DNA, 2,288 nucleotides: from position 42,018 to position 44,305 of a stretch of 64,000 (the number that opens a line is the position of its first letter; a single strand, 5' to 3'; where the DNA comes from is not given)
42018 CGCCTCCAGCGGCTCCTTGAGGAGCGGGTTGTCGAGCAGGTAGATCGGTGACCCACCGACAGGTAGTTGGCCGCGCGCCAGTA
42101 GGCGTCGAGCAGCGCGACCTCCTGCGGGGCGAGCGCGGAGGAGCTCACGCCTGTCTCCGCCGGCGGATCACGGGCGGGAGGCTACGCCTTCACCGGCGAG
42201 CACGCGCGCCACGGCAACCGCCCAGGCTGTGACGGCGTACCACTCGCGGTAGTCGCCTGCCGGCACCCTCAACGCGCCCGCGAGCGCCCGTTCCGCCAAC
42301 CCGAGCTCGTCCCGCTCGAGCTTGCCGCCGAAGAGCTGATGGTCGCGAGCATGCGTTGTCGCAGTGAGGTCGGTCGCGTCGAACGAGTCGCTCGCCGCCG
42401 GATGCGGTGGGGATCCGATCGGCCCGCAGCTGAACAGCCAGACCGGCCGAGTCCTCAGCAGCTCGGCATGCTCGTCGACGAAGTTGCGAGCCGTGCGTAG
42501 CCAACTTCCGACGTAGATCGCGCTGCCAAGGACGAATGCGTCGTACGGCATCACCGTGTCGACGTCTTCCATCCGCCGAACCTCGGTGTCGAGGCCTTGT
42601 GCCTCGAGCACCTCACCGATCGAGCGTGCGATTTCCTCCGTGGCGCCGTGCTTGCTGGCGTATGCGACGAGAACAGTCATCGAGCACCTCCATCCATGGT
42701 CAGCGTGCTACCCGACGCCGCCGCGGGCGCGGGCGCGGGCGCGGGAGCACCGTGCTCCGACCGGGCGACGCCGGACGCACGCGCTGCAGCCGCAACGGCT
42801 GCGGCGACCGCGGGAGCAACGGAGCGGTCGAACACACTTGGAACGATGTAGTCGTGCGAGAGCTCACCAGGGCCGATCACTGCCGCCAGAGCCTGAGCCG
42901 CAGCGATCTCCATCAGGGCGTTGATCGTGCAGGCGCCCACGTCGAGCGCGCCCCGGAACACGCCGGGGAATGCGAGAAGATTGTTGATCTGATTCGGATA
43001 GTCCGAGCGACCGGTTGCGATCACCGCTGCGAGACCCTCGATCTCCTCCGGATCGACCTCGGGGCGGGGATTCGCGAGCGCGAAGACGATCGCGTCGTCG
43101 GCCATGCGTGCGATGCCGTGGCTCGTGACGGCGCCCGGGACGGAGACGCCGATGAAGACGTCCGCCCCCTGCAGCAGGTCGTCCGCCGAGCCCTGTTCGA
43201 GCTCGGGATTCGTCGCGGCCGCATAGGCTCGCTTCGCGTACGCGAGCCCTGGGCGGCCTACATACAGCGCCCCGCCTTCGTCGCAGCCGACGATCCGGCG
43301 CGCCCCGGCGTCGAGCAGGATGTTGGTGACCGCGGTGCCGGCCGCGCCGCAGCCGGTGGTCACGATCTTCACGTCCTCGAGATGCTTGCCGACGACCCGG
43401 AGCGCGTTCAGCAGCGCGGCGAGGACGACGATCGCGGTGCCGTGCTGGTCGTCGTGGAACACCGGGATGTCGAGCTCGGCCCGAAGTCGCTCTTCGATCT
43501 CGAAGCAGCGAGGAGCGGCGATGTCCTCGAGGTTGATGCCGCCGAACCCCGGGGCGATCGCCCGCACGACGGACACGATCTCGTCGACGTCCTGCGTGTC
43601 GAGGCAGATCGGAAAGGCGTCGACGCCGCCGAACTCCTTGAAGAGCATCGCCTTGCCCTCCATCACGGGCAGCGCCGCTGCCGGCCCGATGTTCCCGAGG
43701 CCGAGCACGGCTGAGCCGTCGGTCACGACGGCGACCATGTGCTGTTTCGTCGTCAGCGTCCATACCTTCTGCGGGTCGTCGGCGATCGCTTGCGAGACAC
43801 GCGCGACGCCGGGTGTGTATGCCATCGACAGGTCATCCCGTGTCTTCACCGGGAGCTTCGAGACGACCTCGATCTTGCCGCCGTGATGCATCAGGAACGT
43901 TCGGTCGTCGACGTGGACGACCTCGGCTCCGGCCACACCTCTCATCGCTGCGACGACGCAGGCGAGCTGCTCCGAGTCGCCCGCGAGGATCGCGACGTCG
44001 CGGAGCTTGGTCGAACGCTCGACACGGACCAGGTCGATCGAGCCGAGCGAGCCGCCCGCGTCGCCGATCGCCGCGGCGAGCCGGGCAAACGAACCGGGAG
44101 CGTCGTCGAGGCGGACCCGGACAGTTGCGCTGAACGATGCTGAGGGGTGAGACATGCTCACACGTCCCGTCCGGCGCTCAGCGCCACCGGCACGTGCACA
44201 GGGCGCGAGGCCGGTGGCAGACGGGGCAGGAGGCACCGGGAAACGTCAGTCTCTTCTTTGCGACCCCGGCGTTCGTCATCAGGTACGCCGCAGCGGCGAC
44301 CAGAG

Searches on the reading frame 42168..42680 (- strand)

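Call 28: search_protein_families(library=pfam, proteins=[window:42168-42680:-], max_evalue=0.00001)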
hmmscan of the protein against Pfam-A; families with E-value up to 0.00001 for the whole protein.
window:42168-42680:- (170 aa): 2 families
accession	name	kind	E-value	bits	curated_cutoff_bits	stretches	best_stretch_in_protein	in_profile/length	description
PF12724.12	Flavodoxin_5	-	2.5e-22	80.2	27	1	4-133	1-130/145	Flavodoxin domain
PF00258.30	Flavodoxin_1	-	1.2e-06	29.2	25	1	5-71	1-72/143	Flavodoxin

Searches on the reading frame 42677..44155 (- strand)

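Call 28: search_protein_families(library=pfam, proteins=[window:42677-44155:-], max_evalue=0.00001)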
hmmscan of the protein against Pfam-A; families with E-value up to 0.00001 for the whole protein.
window:42677-44155:- (492 aa): 2 families
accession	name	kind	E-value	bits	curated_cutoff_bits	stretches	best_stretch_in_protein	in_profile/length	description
PF00390.24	malic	-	1.6e-32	113.2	23.1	1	93-225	2-182/182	Malic enzyme, N-terminal domain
PF03949.21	Malic_M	-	3.2e-19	69.7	23.5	1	239-458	3-257/258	Malic enzyme, NAD binding domain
